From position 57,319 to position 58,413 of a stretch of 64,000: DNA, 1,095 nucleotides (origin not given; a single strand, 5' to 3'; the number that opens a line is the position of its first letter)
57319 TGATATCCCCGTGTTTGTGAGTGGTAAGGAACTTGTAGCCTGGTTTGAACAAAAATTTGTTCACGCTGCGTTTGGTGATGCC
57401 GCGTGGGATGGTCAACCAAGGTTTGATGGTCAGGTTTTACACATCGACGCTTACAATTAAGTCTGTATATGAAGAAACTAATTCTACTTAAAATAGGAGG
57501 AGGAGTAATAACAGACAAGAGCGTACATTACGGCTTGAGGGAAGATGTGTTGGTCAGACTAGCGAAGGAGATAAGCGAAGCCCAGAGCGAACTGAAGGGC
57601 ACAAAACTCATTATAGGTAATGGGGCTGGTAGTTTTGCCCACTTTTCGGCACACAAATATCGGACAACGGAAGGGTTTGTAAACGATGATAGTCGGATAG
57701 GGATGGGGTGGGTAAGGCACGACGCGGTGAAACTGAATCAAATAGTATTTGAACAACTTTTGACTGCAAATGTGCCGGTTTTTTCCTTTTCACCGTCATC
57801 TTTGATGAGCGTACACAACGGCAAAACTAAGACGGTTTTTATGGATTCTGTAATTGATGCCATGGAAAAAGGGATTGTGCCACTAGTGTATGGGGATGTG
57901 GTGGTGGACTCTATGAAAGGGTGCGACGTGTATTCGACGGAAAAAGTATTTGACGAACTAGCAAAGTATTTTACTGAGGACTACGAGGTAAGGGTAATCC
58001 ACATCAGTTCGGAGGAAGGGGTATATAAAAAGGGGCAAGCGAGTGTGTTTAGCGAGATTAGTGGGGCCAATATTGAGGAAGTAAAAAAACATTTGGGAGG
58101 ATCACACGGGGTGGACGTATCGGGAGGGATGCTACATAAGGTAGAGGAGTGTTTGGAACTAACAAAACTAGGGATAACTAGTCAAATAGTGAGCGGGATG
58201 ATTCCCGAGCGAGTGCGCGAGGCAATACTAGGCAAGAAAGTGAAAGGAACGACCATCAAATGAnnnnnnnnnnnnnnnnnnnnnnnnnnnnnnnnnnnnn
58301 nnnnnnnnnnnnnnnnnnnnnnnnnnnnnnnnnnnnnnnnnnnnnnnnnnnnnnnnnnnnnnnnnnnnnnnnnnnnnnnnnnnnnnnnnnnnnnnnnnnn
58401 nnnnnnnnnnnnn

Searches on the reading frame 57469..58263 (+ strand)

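Call 48: search_protein_families(library=pfam, proteins=[window:57469-58263:+], max_evalue=0.0001)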
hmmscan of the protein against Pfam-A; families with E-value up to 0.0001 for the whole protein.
window:57469-58263:+ (264 aa): 1 family
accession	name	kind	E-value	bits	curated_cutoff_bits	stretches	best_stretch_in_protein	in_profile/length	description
PF00696.33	AA_kinase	-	2.2e-22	80.4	24.9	1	3-242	1-234/234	Amino acid kinase family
